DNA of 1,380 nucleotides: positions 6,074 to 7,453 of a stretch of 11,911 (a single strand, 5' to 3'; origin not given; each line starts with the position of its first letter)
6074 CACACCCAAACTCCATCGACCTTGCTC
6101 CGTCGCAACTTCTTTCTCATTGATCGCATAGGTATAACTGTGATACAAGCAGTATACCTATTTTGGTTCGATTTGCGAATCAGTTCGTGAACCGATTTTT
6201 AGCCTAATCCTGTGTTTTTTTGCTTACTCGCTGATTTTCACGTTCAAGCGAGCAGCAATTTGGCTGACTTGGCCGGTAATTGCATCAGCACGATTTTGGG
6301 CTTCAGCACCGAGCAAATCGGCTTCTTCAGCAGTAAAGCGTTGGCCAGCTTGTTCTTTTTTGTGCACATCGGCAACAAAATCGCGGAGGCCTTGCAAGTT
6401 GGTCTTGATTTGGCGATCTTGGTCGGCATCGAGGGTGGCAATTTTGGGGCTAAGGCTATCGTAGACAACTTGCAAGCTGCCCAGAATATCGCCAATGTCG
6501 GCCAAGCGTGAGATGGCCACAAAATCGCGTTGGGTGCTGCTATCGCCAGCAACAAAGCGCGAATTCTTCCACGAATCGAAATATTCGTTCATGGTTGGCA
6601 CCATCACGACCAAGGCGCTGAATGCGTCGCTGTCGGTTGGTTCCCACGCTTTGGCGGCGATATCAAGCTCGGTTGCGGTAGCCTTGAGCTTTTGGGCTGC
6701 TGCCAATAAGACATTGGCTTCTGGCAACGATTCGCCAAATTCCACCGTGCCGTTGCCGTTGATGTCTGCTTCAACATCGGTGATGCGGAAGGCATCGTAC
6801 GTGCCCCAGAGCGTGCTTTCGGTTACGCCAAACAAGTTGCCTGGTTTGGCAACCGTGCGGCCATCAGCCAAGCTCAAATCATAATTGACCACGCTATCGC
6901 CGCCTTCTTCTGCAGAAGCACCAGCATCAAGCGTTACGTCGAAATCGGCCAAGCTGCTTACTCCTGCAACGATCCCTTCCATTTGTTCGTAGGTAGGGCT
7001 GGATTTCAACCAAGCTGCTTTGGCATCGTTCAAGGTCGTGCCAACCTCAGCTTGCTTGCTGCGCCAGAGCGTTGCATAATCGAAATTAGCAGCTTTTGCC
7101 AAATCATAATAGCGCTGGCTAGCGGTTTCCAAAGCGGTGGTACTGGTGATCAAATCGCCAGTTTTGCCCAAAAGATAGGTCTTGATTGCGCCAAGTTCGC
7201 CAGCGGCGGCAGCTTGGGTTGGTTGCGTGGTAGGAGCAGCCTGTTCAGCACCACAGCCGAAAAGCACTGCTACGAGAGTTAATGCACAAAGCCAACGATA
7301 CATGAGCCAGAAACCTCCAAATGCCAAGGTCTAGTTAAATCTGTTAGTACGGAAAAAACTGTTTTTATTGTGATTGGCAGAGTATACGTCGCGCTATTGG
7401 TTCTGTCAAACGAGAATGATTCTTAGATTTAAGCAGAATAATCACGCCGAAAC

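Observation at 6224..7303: Imelysin-like lipoprotein in which the conserved HxxE metal site is altered and an EF-hand-type loop is inserted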

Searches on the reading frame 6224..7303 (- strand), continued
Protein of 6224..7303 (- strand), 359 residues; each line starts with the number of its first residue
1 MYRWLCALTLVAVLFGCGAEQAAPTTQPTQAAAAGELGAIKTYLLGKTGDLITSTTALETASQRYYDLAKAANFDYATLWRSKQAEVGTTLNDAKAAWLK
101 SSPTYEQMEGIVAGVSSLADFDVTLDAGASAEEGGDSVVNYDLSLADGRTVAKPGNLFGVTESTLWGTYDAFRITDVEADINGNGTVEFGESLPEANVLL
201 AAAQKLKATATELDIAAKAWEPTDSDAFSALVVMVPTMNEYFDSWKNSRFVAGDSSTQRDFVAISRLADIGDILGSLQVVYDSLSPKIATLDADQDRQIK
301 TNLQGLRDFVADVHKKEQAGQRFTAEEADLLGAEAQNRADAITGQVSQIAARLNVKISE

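Call 27: find_encoding_contigs(protein=P0068, flank=8000, max_places=2)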
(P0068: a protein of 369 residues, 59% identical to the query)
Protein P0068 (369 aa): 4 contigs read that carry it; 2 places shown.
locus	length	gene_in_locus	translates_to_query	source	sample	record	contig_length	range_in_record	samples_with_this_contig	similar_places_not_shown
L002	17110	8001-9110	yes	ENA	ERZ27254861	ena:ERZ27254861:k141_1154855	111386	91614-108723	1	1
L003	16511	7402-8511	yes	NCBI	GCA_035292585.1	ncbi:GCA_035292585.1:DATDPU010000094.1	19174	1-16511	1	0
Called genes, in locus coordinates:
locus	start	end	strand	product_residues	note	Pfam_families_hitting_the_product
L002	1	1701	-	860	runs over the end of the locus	PF00111:Fer2 (weak), PF13510:Fer2_4, PF10588:NADH-G_4Fe-4S_3, PF22117:Fer4_Nqo3, PF04879:Molybdop_Fe4S4, PF22151:Fer4_NDSU1, PF00384:Molybdopterin, PF01568:Molydop_binding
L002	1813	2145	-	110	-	-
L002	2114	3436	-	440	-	PF01512:Complex1_51K, PF10589:NADH_4Fe-4S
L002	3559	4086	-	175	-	PF01257:2Fe-2S_thioredx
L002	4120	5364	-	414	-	PF00346:Complex1_49kDa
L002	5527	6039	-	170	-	PF00329:Complex1_30kDa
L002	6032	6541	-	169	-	PF01058:Oxidored_q6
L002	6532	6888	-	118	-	PF00507:Oxidored_q4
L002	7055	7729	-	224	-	PF01325:Fe_dep_repress, PF12802:MarR_2 (weak), PF13545:HTH_Crp_2 (weak), PF13412:HTH_24 (faint), PF02742:Fe_dep_repr_C, PF04023:FeoA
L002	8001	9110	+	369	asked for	PF09375:Peptidase_M75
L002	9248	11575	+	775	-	PF03239:FTR1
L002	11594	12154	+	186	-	PF00881:Nitroreductase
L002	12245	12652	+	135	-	-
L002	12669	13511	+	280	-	PF14256:YwiC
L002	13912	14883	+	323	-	PF00248:Aldo_ket_red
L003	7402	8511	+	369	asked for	PF09375:Peptidase_M75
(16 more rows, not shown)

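Call 28: find_encoding_contigs(protein=P0077, flank=8000, max_places=2)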
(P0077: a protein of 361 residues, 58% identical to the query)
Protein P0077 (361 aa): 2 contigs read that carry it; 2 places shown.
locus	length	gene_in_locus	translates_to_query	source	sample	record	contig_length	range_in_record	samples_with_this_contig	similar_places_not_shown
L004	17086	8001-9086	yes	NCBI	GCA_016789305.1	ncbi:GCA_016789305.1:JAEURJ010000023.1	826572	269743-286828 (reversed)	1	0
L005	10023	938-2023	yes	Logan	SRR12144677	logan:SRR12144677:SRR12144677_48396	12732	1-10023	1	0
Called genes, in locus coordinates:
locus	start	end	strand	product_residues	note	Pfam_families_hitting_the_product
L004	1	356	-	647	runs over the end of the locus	PF00128:Alpha-amylase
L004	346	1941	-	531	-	PF00128:Alpha-amylase, PF16657:Malt_amylase_C (weak)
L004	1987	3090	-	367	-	PF00528:BPD_transp_1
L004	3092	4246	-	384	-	PF00528:BPD_transp_1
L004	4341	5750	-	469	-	-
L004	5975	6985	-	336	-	PF00356:LacI, PF00532:Peripla_BP_1, PF13407:Peripla_BP_4 (weak), PF13377:Peripla_BP_3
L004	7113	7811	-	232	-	PF01325:Fe_dep_repress, PF02742:Fe_dep_repr_C, PF04023:FeoA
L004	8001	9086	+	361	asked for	PF09375:Peptidase_M75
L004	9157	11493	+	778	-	PF03239:FTR1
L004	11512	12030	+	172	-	PF05171:HemS, PF06228:ChuX_HutX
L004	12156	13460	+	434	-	PF07690:MFS_1, PF03209:PUCC, PF07690:MFS_1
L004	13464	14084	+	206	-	PF00376:MerR, PF12728:HTH_17, PF13411:MerR_1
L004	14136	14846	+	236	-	-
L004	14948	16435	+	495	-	PF00069:Pkinase, PF01636:APH (faint), PF07714:PK_Tyr_Ser-Thr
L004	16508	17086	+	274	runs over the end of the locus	PF00590:TP_methylase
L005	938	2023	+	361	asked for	PF09375:Peptidase_M75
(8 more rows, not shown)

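Call 51: find_related_loci(query=A1, collection=genome_contigs, flank=6000)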
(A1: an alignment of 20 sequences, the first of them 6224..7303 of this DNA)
Query A1 (359 aa) in genome_contigs; peptide patterns used: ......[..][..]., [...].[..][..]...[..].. (x = any residue, [..] = any of these).
341 stretches matched a pattern; 272 encode a relative of the query (tblastn E <= 1e-3); the best 80 are kept; 80 distinct loci.
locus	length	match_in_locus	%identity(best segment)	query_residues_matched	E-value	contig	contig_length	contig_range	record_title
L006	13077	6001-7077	98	1-359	0e+0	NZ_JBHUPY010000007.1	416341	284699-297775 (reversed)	Herpetosiphon sp. NSE202 contig7, whole genome shotgun sequence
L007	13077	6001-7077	97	1-359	0e+0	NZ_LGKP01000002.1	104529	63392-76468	Herpetosiphon geysericola strain DSM 7119 contig_20, whole genome shotgun sequence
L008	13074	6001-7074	95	1-359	0e+0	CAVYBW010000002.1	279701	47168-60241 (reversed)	MAG: uncultured Chloroflexia bacterium isolate MFD03066.bin.1.57 genome assembly, contig: contig_27353, whole genome sho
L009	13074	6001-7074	94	1-359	0e+0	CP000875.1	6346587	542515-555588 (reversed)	Herpetosiphon aurantiacus DSM 785, complete genome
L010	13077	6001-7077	98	1-359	0e+0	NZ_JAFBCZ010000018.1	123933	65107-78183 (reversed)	Herpetosiphon giganteus strain DSM 589 Ga0454001_18, whole genome shotgun sequence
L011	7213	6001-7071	67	1-359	1e-158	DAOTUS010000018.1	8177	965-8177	MAG TPA_asm: Herpetosiphonaceae bacterium isolate F20_78 k119_32440, whole genome shotgun sequence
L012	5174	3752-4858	61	1-359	6e-143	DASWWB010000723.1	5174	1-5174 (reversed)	MAG TPA_asm: Herpetosiphonaceae bacterium isolate SMAG_U3645 k141_783200, whole genome shotgun sequence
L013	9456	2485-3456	63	36-359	5e-136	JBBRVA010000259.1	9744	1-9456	MAG: Caldilineales bacterium isolate La3_metabat2.059 La3_metabat2.059_K_2247345_L_9744_cov_20.1864, whole genome shotgu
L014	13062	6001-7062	58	4-359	1e-135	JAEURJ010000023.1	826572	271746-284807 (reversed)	MAG: Anaerolineales bacterium isolate new MAG-274 k141_733045, whole genome shotgun sequence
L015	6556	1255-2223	64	36-359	3e-135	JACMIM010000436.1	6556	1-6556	MAG: Roseiflexaceae bacterium isolate ES-bin-105 ES-bin-105-contig-k141_6056340, whole genome shotgun sequence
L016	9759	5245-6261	61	18-359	9e-134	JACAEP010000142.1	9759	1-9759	MAG: Chloroflexota bacterium isolate L.E.CH.43_1 k119_101880, whole genome shotgun sequence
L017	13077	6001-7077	58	1-359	4e-132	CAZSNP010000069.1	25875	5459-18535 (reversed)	MAG TPA_asm: uncultured Anaerolineales bacterium isolate binchicken_co107_470 genome assembly, contig: NODE_4731_length_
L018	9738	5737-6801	60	5-359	2e-132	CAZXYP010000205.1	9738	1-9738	MAG TPA_asm: uncultured Anaerolineales bacterium isolate binchicken_co107_231 genome assembly, contig: NODE_15509_length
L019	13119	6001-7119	56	8-359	4e-132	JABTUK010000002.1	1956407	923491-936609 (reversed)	MAG: Anaerolineales bacterium isolate H5_CFX5 seq002, whole genome shotgun sequence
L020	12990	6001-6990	61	30-359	9e-132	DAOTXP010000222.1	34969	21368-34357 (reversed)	MAG TPA_asm: Anaerolineales bacterium isolate H21_265 k133_2512933, whole genome shotgun sequence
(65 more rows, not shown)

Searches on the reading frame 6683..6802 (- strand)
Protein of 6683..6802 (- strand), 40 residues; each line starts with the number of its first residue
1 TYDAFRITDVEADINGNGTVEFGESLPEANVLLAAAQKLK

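Call 34: search_protein_families(library=pfam, proteins=[window:6683-6802:-], max_evalue=10)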
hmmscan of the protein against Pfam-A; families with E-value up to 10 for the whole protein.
seq(40 aa): 2 families
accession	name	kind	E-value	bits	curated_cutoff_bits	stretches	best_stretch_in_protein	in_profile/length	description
PF00036.39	EF-hand_1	-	0.089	12.8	25.4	1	11-24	8-21/29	EF hand domain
PF10120.14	ThiN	-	0.11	12.7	25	1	6-38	45-77/165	Thiamine-phosphate synthase ThiN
